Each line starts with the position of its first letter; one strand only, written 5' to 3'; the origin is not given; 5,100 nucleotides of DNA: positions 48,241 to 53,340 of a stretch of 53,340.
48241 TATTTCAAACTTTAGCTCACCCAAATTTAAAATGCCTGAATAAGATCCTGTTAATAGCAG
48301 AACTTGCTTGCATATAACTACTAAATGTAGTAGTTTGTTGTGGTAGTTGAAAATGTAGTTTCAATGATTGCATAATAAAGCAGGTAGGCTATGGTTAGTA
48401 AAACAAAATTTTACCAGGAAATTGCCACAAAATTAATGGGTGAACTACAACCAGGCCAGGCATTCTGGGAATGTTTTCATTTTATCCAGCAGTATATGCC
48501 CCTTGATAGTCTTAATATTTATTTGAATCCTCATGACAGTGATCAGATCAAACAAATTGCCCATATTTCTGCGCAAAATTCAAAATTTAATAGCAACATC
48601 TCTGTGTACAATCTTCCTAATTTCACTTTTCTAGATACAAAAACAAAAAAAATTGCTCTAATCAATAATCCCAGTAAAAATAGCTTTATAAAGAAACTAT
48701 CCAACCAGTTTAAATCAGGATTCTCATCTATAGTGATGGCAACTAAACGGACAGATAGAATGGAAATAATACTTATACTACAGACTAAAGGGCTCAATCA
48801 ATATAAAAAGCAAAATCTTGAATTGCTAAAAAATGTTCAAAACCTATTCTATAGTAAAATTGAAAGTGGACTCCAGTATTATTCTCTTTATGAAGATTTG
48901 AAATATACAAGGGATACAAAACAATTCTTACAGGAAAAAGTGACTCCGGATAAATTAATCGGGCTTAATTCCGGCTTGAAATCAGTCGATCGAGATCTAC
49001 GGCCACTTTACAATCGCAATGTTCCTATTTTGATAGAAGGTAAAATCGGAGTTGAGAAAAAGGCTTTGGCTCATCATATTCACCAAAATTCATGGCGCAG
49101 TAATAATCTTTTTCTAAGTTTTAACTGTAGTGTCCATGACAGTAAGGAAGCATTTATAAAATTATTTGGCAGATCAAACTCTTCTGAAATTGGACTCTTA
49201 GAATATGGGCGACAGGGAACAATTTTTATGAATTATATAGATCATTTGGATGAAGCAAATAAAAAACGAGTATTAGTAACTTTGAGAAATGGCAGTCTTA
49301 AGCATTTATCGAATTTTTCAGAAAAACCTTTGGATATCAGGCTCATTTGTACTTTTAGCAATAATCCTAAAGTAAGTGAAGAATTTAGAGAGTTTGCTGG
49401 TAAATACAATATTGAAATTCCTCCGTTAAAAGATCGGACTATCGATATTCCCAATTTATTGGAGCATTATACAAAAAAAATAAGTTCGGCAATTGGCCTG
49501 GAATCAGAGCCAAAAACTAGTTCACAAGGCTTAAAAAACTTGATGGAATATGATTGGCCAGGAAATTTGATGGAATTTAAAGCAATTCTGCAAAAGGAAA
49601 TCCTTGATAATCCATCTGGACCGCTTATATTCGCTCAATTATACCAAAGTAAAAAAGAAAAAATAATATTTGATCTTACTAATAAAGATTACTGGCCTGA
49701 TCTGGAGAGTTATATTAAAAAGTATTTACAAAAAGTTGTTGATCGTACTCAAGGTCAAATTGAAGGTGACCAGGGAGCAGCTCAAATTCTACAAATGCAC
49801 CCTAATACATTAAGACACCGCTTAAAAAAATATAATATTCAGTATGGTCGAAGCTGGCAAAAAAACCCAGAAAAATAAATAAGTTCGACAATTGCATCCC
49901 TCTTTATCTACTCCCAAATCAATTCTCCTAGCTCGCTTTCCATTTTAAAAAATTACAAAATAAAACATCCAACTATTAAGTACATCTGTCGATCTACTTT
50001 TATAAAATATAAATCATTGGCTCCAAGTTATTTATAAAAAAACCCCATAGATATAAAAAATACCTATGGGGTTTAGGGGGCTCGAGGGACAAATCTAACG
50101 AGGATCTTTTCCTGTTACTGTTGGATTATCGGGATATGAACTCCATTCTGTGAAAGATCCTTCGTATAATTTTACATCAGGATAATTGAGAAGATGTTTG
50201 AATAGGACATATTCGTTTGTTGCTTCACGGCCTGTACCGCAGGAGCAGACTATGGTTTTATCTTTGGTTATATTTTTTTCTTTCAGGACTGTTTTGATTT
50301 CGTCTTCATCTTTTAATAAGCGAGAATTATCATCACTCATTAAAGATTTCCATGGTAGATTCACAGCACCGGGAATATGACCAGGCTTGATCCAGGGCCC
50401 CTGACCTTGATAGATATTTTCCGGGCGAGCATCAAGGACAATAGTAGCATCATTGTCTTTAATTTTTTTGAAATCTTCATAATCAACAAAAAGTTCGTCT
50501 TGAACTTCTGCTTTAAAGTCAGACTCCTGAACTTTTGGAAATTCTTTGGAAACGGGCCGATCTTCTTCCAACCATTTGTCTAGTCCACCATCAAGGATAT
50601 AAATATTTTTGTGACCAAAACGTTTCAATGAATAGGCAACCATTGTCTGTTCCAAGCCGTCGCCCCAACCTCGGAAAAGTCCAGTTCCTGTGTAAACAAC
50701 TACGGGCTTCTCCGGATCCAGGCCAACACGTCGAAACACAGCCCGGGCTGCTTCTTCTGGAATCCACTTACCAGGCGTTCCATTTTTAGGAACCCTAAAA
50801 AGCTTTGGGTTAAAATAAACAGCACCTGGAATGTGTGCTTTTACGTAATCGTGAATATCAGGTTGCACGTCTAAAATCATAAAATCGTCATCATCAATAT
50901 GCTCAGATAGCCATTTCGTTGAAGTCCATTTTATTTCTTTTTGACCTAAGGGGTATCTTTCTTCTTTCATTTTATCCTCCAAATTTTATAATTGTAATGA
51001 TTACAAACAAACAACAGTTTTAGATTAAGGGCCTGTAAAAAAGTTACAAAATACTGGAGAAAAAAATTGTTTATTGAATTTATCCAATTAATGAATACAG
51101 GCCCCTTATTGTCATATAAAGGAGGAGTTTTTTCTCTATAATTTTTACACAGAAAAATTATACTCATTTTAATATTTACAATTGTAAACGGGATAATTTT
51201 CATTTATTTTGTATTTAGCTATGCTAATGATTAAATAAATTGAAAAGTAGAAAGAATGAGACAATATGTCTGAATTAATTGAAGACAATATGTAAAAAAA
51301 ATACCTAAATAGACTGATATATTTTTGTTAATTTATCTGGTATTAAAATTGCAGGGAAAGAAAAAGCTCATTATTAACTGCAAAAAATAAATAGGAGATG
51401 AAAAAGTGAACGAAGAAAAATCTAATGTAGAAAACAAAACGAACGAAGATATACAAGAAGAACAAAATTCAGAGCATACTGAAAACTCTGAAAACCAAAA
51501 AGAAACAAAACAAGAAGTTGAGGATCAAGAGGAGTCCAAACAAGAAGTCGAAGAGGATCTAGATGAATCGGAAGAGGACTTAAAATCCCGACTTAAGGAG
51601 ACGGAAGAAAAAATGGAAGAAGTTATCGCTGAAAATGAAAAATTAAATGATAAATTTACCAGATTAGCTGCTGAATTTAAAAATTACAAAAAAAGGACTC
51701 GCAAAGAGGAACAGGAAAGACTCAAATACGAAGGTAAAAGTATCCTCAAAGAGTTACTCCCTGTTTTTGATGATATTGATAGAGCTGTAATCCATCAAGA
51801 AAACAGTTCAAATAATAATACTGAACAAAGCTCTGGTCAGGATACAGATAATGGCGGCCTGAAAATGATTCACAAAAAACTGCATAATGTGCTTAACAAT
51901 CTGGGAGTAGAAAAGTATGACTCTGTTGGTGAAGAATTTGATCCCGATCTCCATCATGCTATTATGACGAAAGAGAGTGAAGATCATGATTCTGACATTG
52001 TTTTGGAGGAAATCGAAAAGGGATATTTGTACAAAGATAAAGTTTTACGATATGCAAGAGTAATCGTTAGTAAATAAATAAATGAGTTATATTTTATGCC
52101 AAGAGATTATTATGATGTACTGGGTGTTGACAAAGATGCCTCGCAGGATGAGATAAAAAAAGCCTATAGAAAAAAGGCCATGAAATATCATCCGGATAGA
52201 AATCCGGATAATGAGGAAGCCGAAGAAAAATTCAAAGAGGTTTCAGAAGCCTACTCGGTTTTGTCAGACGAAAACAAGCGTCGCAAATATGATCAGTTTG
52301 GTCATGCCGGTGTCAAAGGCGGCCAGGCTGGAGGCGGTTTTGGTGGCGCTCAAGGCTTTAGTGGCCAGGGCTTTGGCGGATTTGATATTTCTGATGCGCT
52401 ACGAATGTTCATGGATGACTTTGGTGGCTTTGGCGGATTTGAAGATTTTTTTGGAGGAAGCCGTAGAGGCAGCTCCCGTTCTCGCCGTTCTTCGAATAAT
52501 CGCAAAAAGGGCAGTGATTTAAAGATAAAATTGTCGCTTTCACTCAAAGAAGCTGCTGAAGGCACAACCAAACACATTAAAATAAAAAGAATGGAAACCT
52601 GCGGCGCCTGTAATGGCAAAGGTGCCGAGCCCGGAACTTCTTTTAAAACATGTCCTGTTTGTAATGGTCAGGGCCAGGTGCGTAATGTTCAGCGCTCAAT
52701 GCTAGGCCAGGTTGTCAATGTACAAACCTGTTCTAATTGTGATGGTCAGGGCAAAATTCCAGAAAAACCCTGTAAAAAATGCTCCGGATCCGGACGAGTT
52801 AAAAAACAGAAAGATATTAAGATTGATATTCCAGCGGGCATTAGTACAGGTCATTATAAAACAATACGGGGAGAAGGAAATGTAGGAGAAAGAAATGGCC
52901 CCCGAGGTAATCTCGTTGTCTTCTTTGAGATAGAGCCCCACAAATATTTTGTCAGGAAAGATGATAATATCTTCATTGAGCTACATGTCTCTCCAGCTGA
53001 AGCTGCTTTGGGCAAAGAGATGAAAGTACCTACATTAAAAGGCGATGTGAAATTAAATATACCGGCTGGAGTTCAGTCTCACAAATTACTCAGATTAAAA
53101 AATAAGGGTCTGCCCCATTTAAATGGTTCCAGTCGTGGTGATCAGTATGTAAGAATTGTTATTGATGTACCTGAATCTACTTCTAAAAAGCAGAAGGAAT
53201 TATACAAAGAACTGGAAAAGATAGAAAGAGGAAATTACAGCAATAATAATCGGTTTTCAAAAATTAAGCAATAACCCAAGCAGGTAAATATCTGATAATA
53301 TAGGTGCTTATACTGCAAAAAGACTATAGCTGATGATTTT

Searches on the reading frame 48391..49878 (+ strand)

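Call 62: search_protein_families(library=pfam, proteins=[window:48391-49878:+], max_evalue=0.00001)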
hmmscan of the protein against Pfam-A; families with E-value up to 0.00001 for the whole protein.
window:48391-49878:+ (495 aa): 2 families
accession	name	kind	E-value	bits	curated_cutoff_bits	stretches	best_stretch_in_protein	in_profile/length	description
PF00158.32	Sigma54_activat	-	6.6e-17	62.1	20.2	1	190-329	2-148/168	Sigma-54 interaction domain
PF25601.1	AAA_lid_14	-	2.9e-08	33.9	27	1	348-402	2-55/87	AAA+ ATPase lid domain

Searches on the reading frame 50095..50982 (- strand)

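Call 62: search_protein_families(library=pfam, proteins=[window:50095-50982:-], max_evalue=0.00001)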
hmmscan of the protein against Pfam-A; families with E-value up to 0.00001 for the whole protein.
window:50095-50982:- (295 aa): 1 family
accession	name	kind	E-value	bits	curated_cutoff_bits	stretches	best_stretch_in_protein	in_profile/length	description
PF00581.25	Rhodanese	-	4e-35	120.8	22.2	2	169-282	3-101/102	Rhodanese-like domain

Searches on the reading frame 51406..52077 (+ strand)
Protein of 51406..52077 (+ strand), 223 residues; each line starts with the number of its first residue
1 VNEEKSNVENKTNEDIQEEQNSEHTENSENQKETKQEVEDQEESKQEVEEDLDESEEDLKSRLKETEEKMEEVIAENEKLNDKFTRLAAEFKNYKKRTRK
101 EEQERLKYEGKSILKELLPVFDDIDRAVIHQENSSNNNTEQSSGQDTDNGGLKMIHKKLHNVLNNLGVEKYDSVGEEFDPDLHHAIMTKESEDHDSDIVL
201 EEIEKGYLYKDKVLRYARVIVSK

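Call 62: search_protein_families(library=pfam, proteins=[window:51406-52077:+], max_evalue=0.00001)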
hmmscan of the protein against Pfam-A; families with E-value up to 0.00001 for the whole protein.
window:51406-52077:+ (223 aa): 1 family
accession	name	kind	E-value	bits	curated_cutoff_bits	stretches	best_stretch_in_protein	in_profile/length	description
PF01025.24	GrpE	-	1.9e-44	151.7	25.8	1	54-223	4-165/165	GrpE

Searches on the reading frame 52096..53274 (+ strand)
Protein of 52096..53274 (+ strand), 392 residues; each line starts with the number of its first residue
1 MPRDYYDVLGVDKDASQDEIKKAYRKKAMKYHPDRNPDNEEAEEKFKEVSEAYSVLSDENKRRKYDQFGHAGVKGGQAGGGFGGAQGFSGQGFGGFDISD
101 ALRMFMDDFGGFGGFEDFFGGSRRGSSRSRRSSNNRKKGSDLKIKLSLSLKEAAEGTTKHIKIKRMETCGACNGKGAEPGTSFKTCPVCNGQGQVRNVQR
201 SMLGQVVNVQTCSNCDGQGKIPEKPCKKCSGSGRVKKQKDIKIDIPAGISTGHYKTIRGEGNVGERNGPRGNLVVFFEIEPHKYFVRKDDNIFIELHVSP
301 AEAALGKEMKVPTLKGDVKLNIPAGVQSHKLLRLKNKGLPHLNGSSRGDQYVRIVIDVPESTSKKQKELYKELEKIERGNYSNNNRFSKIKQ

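Call 62: search_protein_families(library=pfam, proteins=[window:52096-53274:+], max_evalue=0.00001)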
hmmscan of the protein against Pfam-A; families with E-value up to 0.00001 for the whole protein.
window:52096-53274:+ (392 aa): 4 families
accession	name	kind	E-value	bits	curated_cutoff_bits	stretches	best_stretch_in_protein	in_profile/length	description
PF01556.23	DnaJ_C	-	3.4e-47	160.7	26.6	1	143-359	2-152/152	DnaJ C terminal domain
PF00226.36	DnaJ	-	2.8e-30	104.6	27.8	1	4-66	1-63/63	DnaJ domain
PF00684.25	DnaJ_CXXCXGXG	-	1e-16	61.3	32.7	1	169-233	1-65/65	DnaJ central domain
PF15777.11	Anti-TRAP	-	3e-06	27.6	32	0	167-195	11-42/59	Tryptophan RNA-binding attenuator protein inhibitory protein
